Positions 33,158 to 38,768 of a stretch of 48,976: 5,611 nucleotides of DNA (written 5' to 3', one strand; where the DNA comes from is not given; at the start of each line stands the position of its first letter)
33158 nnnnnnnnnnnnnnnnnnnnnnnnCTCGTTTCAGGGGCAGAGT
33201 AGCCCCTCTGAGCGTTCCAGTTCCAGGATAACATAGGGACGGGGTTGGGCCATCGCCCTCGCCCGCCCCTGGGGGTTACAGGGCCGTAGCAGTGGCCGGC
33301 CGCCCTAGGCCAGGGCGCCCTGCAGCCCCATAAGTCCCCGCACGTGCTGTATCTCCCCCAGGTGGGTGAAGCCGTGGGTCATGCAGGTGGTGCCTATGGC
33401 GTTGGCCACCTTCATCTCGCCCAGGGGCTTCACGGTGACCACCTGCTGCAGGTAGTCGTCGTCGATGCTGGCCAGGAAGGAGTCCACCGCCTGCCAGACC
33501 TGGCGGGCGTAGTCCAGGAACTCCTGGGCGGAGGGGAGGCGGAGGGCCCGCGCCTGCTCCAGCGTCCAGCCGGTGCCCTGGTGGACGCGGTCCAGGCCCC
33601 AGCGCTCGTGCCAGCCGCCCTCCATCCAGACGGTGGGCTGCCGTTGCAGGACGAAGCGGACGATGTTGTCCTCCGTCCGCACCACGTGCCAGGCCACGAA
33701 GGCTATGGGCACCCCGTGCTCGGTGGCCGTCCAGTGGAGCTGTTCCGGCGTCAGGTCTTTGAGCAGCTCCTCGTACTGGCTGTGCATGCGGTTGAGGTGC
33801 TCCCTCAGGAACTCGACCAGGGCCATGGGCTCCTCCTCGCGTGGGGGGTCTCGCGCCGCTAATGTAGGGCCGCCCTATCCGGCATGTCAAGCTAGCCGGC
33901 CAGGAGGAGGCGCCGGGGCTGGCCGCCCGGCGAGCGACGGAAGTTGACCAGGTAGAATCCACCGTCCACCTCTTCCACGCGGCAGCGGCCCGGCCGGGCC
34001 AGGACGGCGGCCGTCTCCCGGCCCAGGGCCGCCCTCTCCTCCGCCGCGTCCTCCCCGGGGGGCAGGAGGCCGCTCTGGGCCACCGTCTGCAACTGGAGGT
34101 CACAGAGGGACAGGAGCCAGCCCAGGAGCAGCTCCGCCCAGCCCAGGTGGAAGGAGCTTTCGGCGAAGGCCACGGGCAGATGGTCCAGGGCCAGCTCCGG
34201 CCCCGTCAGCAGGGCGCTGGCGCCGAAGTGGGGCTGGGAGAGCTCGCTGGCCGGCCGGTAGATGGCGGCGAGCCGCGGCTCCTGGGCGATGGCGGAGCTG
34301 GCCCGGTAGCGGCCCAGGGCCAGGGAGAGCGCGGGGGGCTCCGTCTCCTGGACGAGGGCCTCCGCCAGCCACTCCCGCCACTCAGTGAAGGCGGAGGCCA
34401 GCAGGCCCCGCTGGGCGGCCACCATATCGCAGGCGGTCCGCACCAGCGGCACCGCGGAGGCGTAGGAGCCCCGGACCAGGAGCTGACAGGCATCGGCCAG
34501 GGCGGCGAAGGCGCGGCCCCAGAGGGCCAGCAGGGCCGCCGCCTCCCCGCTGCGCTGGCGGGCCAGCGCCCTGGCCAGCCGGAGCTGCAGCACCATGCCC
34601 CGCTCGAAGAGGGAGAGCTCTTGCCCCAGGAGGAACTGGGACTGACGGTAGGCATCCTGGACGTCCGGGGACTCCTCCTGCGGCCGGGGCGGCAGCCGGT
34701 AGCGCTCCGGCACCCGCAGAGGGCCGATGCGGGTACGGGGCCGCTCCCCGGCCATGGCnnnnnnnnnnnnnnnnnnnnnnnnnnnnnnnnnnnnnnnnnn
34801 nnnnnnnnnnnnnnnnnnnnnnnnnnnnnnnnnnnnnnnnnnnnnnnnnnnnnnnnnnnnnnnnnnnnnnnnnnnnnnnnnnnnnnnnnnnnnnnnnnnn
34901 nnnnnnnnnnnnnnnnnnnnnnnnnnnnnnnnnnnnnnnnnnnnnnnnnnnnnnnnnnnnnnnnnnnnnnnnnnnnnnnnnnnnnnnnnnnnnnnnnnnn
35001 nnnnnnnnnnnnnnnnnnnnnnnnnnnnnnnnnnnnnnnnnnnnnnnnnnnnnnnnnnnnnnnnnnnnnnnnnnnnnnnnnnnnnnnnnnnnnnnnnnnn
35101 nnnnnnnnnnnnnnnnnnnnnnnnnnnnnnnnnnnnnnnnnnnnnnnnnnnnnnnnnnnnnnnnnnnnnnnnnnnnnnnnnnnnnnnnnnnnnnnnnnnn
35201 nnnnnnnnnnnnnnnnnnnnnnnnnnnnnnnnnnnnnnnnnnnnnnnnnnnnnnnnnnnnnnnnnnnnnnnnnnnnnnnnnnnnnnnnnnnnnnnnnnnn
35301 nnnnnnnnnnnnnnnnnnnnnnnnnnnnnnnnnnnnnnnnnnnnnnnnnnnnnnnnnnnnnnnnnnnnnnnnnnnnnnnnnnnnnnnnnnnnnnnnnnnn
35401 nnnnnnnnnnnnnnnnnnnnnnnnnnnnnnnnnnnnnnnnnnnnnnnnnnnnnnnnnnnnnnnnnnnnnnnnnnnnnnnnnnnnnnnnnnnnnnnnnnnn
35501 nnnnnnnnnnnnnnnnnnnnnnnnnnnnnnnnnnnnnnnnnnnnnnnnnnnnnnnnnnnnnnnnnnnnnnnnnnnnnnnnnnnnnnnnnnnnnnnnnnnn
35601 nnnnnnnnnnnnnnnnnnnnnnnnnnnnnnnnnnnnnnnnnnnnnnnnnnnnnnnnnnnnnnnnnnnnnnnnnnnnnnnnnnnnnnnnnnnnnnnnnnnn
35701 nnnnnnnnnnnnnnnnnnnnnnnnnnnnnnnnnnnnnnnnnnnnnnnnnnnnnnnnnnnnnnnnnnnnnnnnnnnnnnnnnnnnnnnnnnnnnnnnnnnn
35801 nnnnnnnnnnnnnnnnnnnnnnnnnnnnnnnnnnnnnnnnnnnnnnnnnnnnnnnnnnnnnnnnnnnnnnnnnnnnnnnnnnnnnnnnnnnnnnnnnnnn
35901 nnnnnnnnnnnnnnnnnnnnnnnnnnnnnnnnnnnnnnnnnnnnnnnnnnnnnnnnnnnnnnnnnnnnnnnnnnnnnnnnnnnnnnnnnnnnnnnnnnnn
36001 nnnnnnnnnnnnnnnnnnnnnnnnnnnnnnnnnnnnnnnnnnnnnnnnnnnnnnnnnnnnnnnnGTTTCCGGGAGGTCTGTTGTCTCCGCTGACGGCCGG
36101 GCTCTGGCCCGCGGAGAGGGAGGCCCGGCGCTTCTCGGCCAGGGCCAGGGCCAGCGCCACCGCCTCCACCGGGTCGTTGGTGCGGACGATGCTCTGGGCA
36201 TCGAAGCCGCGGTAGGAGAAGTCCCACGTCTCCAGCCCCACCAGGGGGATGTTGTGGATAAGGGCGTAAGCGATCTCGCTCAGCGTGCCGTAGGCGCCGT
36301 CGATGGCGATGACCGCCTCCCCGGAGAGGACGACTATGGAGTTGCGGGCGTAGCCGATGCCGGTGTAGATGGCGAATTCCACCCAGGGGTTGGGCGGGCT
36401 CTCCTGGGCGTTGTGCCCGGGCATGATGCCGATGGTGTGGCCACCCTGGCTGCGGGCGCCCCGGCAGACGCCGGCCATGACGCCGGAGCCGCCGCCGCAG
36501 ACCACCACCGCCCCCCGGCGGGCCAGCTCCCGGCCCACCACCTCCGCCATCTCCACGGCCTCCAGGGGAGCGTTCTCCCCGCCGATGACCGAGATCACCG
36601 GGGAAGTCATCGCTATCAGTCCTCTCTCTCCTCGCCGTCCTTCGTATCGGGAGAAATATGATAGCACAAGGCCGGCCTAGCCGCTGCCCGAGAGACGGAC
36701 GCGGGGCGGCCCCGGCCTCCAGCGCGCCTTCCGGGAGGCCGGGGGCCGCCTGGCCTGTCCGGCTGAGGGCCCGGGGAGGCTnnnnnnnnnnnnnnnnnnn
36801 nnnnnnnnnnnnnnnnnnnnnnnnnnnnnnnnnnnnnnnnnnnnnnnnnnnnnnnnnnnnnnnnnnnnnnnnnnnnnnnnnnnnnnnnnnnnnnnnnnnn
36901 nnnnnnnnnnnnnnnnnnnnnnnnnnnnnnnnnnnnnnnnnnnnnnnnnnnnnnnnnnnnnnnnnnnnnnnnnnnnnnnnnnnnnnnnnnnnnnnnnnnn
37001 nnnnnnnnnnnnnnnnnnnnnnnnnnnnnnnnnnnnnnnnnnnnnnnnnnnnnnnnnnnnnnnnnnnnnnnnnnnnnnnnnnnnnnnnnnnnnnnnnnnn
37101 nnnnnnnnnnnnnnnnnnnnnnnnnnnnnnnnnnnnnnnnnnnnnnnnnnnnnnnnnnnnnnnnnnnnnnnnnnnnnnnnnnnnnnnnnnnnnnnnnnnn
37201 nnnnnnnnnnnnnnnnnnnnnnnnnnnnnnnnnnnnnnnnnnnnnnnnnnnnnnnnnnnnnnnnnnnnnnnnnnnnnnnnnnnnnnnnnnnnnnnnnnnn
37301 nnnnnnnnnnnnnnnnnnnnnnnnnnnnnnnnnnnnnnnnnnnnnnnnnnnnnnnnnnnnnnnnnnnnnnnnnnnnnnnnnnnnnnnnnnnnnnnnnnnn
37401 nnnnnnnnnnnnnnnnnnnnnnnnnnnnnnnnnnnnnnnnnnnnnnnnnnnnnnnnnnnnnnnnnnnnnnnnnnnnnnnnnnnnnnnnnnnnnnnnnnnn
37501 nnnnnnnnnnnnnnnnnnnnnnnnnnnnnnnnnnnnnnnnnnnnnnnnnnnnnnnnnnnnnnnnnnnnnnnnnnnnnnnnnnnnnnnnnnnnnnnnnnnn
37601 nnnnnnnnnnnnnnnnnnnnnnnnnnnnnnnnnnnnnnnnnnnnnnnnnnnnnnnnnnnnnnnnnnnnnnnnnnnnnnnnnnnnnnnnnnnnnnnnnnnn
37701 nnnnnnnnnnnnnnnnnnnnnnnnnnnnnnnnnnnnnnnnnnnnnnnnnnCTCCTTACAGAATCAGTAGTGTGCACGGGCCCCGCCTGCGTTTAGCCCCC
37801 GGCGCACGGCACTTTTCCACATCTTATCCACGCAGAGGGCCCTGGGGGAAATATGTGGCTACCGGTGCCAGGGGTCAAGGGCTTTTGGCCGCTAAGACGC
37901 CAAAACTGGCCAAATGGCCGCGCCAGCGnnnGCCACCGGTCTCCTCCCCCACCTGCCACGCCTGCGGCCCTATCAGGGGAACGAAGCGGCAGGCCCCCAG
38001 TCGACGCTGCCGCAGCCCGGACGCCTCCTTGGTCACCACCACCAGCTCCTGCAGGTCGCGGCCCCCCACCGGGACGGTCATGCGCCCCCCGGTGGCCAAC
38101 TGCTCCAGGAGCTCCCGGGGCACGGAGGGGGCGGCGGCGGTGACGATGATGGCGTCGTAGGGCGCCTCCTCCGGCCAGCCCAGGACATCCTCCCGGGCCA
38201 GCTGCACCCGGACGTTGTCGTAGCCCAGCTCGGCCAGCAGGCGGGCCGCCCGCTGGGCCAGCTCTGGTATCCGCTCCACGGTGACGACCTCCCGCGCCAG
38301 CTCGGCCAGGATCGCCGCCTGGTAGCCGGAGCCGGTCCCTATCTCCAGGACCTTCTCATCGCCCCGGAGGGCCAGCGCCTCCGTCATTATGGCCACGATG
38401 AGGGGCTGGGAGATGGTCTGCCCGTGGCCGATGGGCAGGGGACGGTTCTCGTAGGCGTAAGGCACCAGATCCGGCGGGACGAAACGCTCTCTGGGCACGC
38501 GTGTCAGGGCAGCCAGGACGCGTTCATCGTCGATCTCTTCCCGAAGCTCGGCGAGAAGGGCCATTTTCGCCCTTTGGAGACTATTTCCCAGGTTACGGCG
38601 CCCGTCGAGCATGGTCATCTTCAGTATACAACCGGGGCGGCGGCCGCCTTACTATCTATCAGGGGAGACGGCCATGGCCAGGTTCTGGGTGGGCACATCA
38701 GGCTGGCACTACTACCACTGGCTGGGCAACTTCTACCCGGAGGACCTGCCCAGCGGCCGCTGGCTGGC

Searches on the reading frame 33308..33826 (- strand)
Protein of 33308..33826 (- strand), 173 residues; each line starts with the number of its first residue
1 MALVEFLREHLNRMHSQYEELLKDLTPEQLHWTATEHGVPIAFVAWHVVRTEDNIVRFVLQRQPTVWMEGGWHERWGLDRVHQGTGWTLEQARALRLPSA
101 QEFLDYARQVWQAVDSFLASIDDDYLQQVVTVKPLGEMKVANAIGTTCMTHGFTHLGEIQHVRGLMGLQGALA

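Call 21: search_protein_families(library=pfam, proteins=[window:33308-33826:-])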
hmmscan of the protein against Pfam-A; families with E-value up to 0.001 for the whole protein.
window:33308-33826:- (173 aa): 3 families
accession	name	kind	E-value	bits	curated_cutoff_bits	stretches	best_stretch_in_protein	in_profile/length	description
PF12867.12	DinB_2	-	1.1e-14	55.4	24.8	1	11-159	2-128/128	DinB superfamily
PF04978.18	MST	-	0.00021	22.2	27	1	7-165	2-146/149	Mycothiol-S-transferase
PF07609.16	DUF1572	-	0.00026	21.2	23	0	99-161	84-144/163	Protein of unknown function (DUF1572)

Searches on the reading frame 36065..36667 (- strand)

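Call 21: search_protein_families(library=pfam, proteins=[window:36065-36667:-])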
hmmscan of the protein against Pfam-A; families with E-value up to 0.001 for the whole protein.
window:36065-36667:- (201 aa): 3 families
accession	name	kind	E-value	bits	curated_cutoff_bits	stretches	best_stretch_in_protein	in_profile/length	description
PF18306.6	LDcluster4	-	2.3e-39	134.9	26.3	1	24-149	3-125/151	SLOG cluster4 family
PF03641.19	Lysine_decarbox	-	1e-06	29.4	27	1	64-137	1-74/131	Possible lysine decarboxylase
PF02481.21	DNA_processg_A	-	6.1e-06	26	29.6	1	16-91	38-113/212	DNA recombination-mediator protein A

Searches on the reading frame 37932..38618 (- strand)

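Call 21: search_protein_families(library=pfam, proteins=[window:37932-38618:-])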
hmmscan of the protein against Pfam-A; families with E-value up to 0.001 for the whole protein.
window:37932-38618:- (229 aa): 7 families
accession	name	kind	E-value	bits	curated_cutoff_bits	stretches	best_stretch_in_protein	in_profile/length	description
PF01135.25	PCMT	-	6.6e-59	199.6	20.3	1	18-217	3-207/210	Protein-L-isoaspartate(D-aspartate) O-methyltransferase (PCMT)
PF00398.26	RrnaAD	-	5.5e-08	32.7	24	1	78-149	22-89/263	Ribosomal RNA adenine dimethylase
PF13847.12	Methyltransf_31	-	1.2e-07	32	27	1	86-181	3-108/145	Methyltransferase domain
PF13649.12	Methyltransf_25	-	2.6e-07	31.6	27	1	90-171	1-82/97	Methyltransferase domain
PF13489.12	Methyltransf_23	-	0.00011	22.5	27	1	82-162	17-90/164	Methyltransferase domain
PF08242.18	Methyltransf_12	-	0.0002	22.5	30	1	91-162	1-74/98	Methyltransferase domain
PF08241.18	Methyltransf_11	-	0.0003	21.8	21.2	1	91-166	1-73/95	Methyltransferase domain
